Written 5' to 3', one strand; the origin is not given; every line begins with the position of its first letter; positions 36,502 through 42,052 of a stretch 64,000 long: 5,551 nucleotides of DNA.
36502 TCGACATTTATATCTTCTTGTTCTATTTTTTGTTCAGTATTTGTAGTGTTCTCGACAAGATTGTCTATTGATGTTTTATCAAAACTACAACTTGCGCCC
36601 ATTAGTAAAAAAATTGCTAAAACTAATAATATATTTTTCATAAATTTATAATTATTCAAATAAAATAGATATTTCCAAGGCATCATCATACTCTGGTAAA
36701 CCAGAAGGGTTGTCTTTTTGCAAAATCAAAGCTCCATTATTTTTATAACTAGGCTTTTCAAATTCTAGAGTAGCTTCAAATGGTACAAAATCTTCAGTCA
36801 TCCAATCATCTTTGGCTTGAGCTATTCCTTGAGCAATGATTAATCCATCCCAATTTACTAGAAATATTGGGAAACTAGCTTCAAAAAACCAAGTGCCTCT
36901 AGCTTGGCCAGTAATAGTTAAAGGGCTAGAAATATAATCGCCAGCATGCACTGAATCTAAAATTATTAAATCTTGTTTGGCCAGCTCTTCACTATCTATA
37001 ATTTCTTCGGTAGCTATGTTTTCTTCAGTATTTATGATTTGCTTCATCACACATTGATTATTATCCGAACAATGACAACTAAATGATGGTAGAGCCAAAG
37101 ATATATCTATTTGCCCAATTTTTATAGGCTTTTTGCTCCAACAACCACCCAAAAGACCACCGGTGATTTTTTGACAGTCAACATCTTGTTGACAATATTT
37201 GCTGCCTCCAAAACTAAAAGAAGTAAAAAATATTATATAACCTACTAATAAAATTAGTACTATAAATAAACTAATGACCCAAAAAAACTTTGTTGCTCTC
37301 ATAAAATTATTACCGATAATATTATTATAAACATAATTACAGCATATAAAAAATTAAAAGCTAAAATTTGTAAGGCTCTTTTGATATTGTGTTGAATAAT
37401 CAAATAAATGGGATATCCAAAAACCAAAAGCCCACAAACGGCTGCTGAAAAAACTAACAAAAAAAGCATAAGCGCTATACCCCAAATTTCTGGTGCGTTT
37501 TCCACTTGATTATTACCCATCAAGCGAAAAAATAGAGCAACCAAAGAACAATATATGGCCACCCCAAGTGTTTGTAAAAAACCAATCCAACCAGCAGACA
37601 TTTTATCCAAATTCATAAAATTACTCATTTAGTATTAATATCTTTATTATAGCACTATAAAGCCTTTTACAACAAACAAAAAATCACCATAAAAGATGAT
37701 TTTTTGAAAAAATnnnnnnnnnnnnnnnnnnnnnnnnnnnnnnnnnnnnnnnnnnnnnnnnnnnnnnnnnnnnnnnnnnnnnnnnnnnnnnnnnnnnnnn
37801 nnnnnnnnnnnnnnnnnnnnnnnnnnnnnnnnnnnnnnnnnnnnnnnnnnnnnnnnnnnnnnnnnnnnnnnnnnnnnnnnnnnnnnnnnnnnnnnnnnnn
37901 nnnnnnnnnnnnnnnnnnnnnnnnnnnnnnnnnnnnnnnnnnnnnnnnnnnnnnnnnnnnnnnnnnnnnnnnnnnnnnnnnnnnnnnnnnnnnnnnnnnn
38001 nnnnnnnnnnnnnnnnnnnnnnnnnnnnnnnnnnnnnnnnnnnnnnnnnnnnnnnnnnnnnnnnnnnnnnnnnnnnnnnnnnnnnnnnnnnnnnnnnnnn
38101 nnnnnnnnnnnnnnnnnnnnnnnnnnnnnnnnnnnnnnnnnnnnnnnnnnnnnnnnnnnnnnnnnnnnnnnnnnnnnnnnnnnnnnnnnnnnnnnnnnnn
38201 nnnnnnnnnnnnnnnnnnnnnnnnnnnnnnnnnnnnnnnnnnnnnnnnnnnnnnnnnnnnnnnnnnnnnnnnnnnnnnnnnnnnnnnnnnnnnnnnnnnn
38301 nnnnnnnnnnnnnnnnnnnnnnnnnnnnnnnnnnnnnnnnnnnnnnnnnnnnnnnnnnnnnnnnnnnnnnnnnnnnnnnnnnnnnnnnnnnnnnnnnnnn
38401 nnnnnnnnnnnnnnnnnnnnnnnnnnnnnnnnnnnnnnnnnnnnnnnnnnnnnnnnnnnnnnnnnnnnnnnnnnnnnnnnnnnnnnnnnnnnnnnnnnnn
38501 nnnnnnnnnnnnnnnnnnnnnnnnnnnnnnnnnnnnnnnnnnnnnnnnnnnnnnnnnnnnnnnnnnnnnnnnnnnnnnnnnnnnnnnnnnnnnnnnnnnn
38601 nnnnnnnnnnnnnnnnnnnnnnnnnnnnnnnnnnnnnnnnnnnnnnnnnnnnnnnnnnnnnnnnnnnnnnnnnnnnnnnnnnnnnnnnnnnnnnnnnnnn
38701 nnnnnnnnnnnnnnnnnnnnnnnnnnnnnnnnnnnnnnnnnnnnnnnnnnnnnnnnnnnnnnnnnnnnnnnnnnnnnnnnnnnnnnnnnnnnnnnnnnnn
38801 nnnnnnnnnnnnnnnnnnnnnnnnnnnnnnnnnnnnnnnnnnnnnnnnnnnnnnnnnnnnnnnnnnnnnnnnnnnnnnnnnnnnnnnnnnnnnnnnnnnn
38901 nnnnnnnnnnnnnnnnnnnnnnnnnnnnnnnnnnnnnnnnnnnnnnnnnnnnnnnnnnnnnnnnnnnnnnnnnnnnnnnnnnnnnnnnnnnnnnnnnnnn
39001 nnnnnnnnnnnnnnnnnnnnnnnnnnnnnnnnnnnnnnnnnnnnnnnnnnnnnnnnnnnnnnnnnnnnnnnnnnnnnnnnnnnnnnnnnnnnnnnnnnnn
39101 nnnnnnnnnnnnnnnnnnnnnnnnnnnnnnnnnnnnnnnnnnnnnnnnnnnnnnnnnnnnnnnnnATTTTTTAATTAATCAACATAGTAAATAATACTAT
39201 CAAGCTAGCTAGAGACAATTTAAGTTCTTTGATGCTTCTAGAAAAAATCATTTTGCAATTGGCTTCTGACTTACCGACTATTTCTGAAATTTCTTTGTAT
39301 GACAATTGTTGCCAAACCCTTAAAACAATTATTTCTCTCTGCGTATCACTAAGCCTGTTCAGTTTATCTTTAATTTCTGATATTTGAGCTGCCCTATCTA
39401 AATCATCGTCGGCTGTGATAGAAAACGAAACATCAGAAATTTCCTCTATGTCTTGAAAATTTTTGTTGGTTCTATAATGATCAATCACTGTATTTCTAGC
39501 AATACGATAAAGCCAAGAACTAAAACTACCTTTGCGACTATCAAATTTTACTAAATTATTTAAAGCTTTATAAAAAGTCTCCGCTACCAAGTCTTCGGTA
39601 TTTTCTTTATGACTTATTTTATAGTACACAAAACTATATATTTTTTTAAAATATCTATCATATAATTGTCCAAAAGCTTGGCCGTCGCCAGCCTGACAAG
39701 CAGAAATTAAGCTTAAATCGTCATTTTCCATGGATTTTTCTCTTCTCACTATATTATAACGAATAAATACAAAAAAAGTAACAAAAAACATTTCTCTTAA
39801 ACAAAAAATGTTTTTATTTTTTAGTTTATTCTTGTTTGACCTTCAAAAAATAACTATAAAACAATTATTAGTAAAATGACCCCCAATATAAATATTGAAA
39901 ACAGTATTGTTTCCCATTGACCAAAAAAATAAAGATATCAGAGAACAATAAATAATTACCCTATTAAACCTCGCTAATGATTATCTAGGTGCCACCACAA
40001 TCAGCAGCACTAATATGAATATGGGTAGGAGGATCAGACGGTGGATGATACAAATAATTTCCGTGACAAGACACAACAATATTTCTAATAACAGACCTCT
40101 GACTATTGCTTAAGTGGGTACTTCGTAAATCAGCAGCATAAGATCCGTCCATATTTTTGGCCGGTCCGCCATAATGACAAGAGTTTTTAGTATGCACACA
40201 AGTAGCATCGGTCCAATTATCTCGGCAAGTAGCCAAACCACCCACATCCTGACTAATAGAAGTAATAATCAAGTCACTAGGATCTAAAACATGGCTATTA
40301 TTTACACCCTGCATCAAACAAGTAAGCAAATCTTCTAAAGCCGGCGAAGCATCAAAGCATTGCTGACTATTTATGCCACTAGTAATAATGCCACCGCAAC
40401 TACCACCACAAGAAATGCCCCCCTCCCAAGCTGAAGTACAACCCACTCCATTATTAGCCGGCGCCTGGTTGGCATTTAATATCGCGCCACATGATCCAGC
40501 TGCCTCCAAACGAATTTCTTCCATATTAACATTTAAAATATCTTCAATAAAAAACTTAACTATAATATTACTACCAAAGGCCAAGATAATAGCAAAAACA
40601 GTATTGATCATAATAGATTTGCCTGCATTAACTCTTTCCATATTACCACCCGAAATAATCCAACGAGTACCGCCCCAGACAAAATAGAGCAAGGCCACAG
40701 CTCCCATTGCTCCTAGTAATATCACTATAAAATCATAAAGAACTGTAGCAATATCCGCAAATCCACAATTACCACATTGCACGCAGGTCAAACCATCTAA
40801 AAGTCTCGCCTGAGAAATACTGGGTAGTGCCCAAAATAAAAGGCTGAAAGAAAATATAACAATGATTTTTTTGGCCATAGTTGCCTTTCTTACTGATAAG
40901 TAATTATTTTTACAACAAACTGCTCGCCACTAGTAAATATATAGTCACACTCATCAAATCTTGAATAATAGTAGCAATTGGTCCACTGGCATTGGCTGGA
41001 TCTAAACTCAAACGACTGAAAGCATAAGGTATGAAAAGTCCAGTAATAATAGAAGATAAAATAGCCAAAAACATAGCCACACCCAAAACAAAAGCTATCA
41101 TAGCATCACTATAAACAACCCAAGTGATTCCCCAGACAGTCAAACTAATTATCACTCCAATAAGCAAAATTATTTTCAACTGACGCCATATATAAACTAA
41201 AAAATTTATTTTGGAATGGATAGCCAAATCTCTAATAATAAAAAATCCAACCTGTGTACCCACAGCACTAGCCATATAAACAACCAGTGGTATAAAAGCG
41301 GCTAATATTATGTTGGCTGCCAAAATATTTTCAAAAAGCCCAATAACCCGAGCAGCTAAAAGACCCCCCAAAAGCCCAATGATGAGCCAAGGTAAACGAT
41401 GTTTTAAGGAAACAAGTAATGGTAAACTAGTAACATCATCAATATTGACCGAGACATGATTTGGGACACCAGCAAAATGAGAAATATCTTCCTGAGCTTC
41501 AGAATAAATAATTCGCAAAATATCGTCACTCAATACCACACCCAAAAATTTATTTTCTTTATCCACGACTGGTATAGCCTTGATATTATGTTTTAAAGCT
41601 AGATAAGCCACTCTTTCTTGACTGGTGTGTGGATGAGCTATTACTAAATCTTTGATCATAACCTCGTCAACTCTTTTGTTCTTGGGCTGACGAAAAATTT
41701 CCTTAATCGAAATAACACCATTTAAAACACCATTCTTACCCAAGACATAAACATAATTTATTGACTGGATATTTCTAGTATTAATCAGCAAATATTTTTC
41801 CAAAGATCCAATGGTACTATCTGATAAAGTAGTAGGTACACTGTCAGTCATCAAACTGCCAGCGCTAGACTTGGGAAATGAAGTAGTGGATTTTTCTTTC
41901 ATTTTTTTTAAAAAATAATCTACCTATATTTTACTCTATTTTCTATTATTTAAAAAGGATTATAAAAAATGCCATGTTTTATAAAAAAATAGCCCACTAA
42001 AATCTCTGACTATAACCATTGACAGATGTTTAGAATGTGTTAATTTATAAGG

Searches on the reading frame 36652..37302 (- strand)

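Call 10: search_protein_families(library=pfam, proteins=[window:36652-37302:-], max_evalue=0.001)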
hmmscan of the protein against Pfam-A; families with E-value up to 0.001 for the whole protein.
window:36652-37302:- (216 aa): 1 family
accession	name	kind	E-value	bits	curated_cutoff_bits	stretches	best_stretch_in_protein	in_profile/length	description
PF10648.15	Gmad2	-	1.9e-09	38.1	25.7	1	120-200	9-83/86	Immunoglobulin-like domain of bacterial spore germination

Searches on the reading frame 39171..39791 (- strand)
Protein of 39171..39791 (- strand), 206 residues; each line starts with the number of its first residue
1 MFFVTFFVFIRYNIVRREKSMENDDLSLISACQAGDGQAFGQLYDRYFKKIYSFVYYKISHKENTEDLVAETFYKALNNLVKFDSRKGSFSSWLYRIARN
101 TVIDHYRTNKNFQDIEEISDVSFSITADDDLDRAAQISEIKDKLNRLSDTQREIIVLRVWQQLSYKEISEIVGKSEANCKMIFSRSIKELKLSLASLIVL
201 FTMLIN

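Call 10: search_protein_families(library=pfam, proteins=[window:39171-39791:-], max_evalue=0.001)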
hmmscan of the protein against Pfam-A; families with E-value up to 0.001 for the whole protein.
window:39171-39791:- (206 aa): 4 families
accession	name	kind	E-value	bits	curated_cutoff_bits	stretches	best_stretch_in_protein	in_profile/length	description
PF04542.20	Sigma70_r2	-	9.8e-18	64.2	24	1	43-110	1-69/71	Sigma-70 region 2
PF08281.18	Sigma70_r4_2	-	1e-11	44.7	25.7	1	139-190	3-54/54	Sigma-70, region 4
PF07638.17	Sigma70_ECF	-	9.4e-10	39.1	21.1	1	28-178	7-167/185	ECF sigma factor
PF04545.22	Sigma70_r4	-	3.2e-08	33.4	24.1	1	144-191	2-49/50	Sigma-70, region 4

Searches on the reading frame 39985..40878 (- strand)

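Call 10: search_protein_families(library=pfam, proteins=[window:39985-40878:-], max_evalue=0.001)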
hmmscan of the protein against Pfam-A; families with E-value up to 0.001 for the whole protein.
window:39985-40878:- (297 aa): 1 family
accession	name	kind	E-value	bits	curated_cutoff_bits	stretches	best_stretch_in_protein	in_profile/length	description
PF18895.5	T4SS_pilin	-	5.8e-08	33.1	26.6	1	43-110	5-71/71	Type IV secretion system pilin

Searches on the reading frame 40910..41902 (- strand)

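Call 64: search_protein_families(library=pfam, proteins=[window:40910-41902:-], max_evalue=0.01)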
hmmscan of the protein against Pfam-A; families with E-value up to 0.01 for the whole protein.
window:40910-41902:- (330 aa): 2 families
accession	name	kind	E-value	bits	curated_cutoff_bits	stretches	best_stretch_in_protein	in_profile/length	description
PF01769.21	MgtE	-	1.9e-19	70.6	27.6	1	204-325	1-125/125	Divalent cation transporter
PF00571.33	CBS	-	2.8e-17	63.2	24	1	78-132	1-55/57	CBS domain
